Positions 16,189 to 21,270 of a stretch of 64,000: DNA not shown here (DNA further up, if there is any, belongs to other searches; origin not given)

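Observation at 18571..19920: Full-length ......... intein in DnaE at the GYGFNK/SHSAAY motif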

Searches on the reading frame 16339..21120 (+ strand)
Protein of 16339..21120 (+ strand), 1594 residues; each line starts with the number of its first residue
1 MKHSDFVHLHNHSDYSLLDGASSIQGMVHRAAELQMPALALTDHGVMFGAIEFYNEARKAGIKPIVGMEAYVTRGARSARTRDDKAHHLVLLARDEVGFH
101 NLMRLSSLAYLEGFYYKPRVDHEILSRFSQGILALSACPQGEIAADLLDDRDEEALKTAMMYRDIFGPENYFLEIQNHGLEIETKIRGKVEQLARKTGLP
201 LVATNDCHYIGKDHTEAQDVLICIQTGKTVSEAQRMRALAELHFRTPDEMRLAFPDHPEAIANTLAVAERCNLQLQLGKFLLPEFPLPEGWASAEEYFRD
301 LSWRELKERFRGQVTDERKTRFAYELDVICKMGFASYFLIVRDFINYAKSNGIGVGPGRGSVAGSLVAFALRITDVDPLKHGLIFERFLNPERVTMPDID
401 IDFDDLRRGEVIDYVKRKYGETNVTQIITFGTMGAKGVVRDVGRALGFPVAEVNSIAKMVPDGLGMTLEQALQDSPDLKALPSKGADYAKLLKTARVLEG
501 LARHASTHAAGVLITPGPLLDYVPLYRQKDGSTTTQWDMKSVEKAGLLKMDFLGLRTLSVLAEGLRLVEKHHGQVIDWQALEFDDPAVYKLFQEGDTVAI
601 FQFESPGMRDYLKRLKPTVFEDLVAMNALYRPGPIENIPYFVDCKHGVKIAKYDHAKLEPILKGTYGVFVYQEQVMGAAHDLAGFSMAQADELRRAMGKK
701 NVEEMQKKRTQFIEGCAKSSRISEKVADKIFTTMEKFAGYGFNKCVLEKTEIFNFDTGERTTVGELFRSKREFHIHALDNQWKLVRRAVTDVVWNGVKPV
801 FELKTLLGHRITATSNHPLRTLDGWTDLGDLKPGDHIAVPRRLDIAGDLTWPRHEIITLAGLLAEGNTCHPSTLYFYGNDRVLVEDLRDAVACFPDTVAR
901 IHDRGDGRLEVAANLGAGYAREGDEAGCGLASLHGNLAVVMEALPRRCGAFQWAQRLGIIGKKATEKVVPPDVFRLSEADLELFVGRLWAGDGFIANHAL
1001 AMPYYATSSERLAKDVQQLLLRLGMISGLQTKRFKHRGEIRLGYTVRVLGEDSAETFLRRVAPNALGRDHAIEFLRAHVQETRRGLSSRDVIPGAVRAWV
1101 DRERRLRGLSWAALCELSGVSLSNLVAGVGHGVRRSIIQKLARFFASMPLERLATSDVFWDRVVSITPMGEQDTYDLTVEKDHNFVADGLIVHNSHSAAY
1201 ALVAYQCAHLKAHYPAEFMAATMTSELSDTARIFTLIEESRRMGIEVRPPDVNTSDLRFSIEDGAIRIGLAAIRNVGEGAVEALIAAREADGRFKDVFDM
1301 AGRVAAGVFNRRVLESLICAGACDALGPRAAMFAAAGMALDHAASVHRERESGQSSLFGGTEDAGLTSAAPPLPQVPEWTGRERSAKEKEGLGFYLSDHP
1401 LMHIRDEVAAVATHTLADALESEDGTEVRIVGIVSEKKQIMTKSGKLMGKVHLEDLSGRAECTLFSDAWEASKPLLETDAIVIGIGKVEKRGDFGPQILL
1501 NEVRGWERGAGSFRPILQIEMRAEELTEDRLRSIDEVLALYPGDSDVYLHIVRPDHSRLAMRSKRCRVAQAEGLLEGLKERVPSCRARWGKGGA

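Call 4: search_protein_families(library=pfam, proteins=[window:16339-21120:+], max_evalue=0.1)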
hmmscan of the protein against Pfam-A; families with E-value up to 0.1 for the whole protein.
window:16339-21120:+ (1594 aa): 7 families
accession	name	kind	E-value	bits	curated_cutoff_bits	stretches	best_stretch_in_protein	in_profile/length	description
PF07733.18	DNA_pol3_alpha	-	2.2e-103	345.9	23.9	1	296-554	1-260/260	Bacterial DNA polymerase III alpha NTPase domain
PF17657.6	DNA_pol3_finger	-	8e-60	201.4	22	1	557-718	1-164/166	Bacterial DNA polymerase III alpha subunit finger domain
PF02811.25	PHP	-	4.1e-55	187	26.4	1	8-178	1-164/164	PHP domain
PF14579.12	HHH_6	-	1.3e-27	96.2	25.6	1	1244-1328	1-85/90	Helix-hairpin-helix motif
PF14890.11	Intein_splicing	-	8.5e-23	81.3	35.8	1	756-1194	5-155/155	Intein splicing domain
PF14528.11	LAGLIDADG_3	-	2.2e-10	41.1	22.5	1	984-1061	6-81/82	LAGLIDADG-like domain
PF01336.31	tRNA_anti-codon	-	3.6e-09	36.9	27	1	1428-1503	1-72/75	OB-fold nucleic acid binding domain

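Call 5: search_protein_families(library=ncbifam, proteins=[window:16339-21120:+], max_evalue=0.1)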
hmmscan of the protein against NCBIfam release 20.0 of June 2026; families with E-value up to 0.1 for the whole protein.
window:16339-21120:+ (1594 aa): 30 families (the best 25 are shown)
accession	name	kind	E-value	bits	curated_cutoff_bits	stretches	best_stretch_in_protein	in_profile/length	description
NF004226.0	PRK05673.1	equivalog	0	1353.5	1002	2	2-744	2-751/1146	DNA polymerase III subunit alpha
NF005298.0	PRK06826.1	equivalog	0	1329.6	1260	2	4-745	3-751/1151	DNA polymerase III subunit alpha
TIGR00594.1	polc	superfamily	0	1253.1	434.35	2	6-744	1-749/1022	DNA polymerase III subunit alpha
NF005617.0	PRK07374.1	equivalog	0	1016.4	1653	2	5-745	2-762/1170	DNA polymerase III subunit alpha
NF005377.0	PRK06920.1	equivalog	3.8e-289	962.1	1806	2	5-744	2-728/1108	DNA polymerase III subunit alpha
NF007079.0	PRK09532.1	equivalog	4.7e-220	733.1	1525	1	6-824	3-853/876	DNA polymerase III subunit alpha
NF004225.0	PRK05672.1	subfamily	4.7e-200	667.2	939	2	3-743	3-737/1047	error-prone DNA polymerase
NF005516.0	PRK07135.1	equivalog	2.3e-192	641.7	1084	3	259-745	194-681/974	DNA polymerase III DnaE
NF005582.0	PRK07279.1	equivalog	6.9e-184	613.6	1279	3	181-744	130-682/1033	DNA polymerase III subunit alpha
NF004550.0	PRK05898.1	equivalog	3.1e-169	565.2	1182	3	201-744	137-676/971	DNA polymerase III subunit alpha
NF005616.0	PRK07373.1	equivalog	4.8e-82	275.9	646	1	1163-1503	4-357/449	DNA polymerase III subunit alpha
NF005852.0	PRK07773.1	equivalog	1.3e-78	265.3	780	1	745-1196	398-828/886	replicative DNA helicase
NF001688.0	PRK00448.1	equivalog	1.2e-59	202.1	873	4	82-380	610-914/1445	PolC-type DNA polymerase III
TIGR01405.1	polC_Gram_pos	equivalog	2.9e-53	181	1043.45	2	83-380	377-679/1211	DNA polymerase III subunit alpha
NF007072.0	PRK09519.1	equivalog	2.8e-20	72.3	1024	2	743-938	250-443/790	intein-containing recombinase RecA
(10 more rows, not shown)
